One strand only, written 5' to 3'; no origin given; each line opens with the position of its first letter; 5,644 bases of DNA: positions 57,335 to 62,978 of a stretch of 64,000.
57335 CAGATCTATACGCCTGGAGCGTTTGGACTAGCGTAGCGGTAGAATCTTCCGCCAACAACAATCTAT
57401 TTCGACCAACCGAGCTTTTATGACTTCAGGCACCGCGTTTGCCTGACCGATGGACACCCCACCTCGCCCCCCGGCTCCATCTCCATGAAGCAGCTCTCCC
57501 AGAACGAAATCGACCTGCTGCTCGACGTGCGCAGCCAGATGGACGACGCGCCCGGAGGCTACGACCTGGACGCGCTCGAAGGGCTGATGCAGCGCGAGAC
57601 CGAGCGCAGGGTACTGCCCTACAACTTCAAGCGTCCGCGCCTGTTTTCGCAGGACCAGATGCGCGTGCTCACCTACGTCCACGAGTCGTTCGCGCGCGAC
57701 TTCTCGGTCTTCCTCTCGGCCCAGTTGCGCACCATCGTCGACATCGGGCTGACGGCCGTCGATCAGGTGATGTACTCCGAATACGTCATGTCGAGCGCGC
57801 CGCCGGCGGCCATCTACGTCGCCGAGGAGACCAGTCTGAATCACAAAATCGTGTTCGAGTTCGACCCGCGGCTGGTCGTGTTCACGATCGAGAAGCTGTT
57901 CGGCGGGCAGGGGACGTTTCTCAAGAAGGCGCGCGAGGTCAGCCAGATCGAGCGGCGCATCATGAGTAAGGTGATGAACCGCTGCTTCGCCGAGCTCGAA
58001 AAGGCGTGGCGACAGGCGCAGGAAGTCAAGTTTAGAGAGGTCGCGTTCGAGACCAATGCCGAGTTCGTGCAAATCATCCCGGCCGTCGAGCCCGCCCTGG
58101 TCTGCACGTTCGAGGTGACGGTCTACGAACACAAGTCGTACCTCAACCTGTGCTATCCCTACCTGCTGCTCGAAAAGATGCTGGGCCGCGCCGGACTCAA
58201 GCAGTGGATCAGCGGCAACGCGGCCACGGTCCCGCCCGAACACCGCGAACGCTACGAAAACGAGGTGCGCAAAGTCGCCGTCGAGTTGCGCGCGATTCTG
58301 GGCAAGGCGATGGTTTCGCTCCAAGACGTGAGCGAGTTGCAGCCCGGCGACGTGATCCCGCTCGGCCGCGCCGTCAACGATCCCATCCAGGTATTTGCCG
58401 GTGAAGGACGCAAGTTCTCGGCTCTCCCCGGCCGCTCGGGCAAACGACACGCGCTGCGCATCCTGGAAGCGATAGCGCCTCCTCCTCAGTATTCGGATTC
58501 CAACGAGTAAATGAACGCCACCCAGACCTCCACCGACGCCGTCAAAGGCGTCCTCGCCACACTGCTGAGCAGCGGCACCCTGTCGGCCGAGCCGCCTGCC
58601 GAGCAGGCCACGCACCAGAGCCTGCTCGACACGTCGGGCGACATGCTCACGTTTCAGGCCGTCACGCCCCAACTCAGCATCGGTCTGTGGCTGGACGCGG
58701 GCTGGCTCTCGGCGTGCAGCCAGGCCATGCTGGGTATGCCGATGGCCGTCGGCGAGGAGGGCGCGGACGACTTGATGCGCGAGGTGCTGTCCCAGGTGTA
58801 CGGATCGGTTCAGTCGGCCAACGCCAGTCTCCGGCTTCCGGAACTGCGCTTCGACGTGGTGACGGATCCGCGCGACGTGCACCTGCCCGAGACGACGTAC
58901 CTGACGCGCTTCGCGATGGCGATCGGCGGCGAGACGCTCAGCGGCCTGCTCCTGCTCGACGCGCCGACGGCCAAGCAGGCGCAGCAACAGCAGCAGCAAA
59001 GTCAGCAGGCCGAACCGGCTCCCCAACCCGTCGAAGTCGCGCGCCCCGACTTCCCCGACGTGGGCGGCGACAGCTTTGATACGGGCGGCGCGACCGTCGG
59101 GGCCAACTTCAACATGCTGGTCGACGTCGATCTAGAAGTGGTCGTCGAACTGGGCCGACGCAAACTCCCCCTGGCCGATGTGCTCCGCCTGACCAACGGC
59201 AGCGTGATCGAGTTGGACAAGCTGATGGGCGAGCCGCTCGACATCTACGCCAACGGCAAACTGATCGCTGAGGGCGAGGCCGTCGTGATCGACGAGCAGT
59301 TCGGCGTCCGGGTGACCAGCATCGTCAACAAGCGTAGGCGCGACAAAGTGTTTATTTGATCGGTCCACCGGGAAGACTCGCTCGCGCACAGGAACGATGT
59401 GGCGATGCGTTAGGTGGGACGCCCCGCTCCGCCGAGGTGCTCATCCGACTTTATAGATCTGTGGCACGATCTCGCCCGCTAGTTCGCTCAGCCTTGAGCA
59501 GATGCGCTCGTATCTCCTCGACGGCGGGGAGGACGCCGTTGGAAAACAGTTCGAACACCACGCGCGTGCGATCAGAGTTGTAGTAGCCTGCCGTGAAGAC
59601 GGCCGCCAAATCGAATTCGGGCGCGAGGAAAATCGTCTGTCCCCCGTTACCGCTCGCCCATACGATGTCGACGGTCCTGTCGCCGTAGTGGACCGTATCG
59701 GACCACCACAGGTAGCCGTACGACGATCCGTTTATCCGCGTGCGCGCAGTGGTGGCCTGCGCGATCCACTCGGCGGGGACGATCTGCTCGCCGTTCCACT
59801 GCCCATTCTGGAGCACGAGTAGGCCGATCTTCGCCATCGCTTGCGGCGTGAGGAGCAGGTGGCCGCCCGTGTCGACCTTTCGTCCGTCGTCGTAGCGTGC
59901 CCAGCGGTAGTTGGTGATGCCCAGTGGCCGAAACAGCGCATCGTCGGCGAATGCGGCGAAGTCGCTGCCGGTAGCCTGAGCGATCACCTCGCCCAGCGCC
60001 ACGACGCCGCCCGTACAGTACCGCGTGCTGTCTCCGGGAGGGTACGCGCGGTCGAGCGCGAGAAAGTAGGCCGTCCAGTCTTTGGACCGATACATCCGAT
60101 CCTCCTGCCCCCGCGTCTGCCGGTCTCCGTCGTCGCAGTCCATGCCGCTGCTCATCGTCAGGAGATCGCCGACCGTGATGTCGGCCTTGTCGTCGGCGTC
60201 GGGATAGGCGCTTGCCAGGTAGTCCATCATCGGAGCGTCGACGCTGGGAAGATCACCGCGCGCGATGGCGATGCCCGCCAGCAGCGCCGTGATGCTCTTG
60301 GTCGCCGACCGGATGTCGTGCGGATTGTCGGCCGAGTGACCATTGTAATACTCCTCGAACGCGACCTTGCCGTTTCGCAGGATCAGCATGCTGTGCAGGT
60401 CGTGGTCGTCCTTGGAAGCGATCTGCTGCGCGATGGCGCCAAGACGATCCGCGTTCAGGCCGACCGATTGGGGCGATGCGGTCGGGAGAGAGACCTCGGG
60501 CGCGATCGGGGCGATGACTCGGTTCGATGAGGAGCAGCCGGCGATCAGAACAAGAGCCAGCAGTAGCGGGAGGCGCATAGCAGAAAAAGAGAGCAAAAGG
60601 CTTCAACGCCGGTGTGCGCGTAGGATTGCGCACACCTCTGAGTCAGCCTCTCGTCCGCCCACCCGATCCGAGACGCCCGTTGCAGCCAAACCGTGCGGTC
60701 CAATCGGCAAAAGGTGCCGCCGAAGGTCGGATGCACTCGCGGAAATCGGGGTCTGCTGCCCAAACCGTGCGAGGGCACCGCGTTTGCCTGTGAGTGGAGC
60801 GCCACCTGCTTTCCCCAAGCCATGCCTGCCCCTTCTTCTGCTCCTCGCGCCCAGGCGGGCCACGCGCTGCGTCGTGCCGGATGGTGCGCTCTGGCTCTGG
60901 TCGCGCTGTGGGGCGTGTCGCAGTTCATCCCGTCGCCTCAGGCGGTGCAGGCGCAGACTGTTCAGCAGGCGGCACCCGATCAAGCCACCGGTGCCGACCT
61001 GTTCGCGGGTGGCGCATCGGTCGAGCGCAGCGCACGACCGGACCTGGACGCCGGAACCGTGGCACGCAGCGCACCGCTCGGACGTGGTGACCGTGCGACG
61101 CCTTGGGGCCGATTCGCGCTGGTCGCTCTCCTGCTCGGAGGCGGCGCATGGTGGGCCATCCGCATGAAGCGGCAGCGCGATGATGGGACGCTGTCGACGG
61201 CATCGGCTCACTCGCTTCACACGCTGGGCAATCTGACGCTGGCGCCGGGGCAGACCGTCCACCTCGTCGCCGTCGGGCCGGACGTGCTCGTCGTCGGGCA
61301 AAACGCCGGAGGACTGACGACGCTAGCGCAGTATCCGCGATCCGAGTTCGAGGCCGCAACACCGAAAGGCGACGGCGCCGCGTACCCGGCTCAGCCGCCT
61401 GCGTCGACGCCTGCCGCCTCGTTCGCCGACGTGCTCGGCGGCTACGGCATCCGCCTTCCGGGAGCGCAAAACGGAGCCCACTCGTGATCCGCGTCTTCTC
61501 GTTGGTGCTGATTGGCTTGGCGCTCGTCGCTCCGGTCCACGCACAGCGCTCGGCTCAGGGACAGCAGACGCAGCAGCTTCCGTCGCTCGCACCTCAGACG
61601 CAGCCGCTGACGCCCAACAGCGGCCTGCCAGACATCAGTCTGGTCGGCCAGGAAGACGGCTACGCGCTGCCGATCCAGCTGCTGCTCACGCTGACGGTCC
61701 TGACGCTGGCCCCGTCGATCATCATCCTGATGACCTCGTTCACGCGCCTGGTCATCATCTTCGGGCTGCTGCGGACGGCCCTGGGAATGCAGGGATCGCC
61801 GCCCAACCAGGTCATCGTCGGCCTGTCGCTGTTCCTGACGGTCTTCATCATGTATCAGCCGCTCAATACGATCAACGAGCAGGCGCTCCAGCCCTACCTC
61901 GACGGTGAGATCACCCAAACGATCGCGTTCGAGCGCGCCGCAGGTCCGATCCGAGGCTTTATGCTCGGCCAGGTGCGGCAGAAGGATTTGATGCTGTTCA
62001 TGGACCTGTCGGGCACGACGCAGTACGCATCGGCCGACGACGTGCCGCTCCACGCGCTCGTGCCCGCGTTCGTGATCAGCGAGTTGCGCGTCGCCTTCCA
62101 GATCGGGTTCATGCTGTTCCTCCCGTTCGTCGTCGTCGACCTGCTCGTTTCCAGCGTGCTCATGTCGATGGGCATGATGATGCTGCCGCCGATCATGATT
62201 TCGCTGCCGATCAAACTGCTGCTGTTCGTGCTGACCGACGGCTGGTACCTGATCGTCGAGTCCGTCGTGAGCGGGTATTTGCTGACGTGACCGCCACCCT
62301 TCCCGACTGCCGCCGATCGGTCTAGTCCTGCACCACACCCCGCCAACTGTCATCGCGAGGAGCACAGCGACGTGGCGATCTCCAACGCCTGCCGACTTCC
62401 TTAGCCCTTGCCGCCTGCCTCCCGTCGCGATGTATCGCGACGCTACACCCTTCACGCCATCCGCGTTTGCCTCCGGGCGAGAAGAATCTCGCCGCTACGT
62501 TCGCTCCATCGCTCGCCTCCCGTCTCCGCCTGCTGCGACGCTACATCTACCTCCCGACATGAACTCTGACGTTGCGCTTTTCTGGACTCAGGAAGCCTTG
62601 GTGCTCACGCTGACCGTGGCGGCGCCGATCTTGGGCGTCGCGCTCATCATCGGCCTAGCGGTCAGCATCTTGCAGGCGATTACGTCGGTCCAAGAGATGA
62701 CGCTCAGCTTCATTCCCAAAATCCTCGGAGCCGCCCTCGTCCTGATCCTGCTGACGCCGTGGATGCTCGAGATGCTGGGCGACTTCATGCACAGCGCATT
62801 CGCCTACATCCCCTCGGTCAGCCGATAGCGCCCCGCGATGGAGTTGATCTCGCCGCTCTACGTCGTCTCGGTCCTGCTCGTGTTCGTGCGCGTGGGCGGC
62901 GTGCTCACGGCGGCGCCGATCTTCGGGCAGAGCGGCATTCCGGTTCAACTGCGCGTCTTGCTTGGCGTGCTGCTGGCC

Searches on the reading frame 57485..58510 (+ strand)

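Call 12: search_protein_families(library=pfam, proteins=[window:57485-58510:+])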
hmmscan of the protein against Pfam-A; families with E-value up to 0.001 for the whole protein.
window:57485-58510:+ (341 aa): 2 families
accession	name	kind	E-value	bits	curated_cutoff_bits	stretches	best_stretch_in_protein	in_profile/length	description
PF02154.20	FliM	-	4.7e-48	164.1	27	1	46-232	1-188/192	Flagellar motor switch protein FliM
PF01052.25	FliMN_C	-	7.9e-19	67.8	23.8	1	260-330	2-72/73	Type III flagellar switch regulator (C-ring) FliN C-term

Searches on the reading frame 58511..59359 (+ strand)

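Call 12: search_protein_families(library=pfam, proteins=[window:58511-59359:+])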
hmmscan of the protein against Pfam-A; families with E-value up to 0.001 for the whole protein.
window:58511-59359:+ (282 aa): 1 family
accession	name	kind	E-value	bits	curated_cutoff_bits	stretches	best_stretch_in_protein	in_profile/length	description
PF01052.25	FliMN_C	-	6.2e-24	84.2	23.8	1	203-272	3-72/73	Type III flagellar switch regulator (C-ring) FliN C-term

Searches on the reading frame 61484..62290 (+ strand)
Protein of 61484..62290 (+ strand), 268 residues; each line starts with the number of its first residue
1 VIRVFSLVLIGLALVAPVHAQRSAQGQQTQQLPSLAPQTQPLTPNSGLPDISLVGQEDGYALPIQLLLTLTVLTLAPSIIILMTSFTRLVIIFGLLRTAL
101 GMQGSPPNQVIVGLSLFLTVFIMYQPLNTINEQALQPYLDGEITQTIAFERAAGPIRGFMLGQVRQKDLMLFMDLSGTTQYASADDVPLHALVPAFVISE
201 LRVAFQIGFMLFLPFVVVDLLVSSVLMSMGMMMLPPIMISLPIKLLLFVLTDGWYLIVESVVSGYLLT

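Call 12: search_protein_families(library=pfam, proteins=[window:61484-62290:+])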
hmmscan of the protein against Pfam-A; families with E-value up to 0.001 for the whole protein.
window:61484-62290:+ (268 aa): 1 family
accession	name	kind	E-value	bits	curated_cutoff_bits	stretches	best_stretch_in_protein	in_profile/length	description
PF00813.25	FliP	-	2.5e-76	256.3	26.9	1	70-260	2-190/191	FliP family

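Call 64: find_homologous_proteins(query=window:61484-62290:+, max_evalue=1e-60)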
Query window:61484-62290:+ (268 aa): 6508 proteins with E <= 1e-60 among 8000 candidates; the best 120 are listed.
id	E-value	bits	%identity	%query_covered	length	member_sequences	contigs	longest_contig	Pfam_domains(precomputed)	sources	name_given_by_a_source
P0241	4.3e-152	523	95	100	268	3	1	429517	PF00813.26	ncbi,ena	-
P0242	3.7e-134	464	91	90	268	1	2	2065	PF00813.26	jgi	jgi:flagellar biosynthetic protein FliP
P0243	3.8e-113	395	77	92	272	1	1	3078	PF00813.26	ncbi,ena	-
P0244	1.5e-111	390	76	92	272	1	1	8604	PF00813.26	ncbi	-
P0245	2.1e-111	389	78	83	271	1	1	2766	PF00813.26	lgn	-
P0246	7.8e-109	381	81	82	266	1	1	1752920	PF00813.26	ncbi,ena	-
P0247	2.7e-108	379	74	93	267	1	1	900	PF00813.26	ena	-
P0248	9.9e-99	348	74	82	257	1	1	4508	PF00813.26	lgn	-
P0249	3.2e-98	346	70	87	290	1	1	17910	PF00813.26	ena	-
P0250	1.2e-97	344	67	96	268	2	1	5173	PF00813.26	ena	-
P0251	2.7e-97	343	73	82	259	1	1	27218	PF00813.26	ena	-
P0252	2.9e-97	343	69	91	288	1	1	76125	PF00813.26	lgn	-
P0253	6.6e-97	342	71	87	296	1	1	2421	PF00813.26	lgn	-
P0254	8.4e-97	341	72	82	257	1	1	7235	PF00813.26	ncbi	-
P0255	8.7e-97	341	68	94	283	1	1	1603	PF00813.26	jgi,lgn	jgi:flagellar biosynthetic protein FliP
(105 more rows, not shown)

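Call 65: find_encoding_contigs(protein=P0241, flank=10000, max_places=2)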
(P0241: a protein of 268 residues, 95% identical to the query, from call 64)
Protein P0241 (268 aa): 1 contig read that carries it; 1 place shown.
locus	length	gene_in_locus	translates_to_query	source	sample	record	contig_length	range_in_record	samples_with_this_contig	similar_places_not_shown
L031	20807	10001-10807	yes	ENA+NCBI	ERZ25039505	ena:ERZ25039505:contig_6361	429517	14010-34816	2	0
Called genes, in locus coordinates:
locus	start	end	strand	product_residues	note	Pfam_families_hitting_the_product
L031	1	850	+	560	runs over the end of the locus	PF11638:DnaA_N, PF00308:Bac_DnaA, PF01695:IstB_IS21, PF08299:Bac_DnaA_C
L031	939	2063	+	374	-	PF00712:DNA_pol3_beta, PF02767:DNA_pol3_beta_2, PF02768:DNA_pol3_beta_3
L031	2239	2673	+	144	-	PF13677:MotB_plug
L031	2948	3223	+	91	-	-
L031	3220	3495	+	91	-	PF03748:FliL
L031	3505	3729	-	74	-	-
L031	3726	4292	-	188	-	PF18979:DUF5715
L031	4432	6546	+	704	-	PF00324:AA_permease, PF13520:AA_permease_2, PF00359:PTS_EIIA_2, PF02080:TrkA_C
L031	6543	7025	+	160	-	PF00583:Acetyltransf_1, PF13673:Acetyltransf_10, PF13508:Acetyltransf_7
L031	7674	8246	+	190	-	PF02154:FliM, PF01052:FliMN_C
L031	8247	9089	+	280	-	PF01052:FliMN_C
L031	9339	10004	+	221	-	PF04347:FliO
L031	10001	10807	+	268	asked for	PF00813:FliP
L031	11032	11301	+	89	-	PF01313:Bac_export_3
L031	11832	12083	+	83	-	PF01311:Bac_export_1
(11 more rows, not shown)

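Call 66: find_encoding_contigs(protein=P0242, flank=10000, max_places=2)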
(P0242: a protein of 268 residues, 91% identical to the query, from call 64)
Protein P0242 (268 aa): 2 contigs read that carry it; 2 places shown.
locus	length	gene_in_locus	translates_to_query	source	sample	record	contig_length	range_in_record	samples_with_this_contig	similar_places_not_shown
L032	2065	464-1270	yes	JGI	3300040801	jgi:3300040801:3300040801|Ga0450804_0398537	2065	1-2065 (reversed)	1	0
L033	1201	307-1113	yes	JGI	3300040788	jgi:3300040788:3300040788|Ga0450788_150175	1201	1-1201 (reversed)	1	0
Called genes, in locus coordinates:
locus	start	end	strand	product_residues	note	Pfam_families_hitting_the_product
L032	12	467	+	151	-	PF04347:FliO (weak)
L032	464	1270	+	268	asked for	PF00813:FliP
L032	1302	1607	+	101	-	PF01313:Bac_export_3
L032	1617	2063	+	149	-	?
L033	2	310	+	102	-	?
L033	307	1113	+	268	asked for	PF00813:FliP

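Call 67: find_encoding_contigs(protein=P0244, flank=10000, max_places=2)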
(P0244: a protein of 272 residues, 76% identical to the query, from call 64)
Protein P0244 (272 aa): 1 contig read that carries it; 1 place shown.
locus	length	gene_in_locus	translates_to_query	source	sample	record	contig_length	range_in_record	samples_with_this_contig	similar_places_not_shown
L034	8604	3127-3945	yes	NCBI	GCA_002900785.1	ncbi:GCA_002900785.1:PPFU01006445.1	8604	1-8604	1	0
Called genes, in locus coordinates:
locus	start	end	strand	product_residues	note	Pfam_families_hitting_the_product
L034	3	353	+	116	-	?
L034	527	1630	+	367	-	PF02154:FliM, PF01052:FliMN_C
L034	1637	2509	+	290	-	PF01052:FliMN_C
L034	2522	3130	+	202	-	PF04347:FliO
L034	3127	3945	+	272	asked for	PF00813:FliP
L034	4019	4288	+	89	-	PF01313:Bac_export_3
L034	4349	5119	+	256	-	PF01311:Bac_export_1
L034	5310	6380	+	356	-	PF01312:Bac_export_2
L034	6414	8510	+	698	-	PF00771:FHIPEP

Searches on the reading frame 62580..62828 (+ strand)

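Call 12: search_protein_families(library=pfam, proteins=[window:62580-62828:+])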
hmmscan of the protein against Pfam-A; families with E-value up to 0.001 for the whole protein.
window:62580-62828:+ (82 aa): 2 families
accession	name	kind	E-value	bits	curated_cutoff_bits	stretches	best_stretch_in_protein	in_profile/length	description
PF01313.24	Bac_export_3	-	1.5e-26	92.5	25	1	2-70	5-73/74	Bacterial export proteins, family 3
PF05552.17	MS_channel_1st_1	-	0.00091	19.5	22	1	33-57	2-26/50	Mechanosensitive ion channel, conserved TM helix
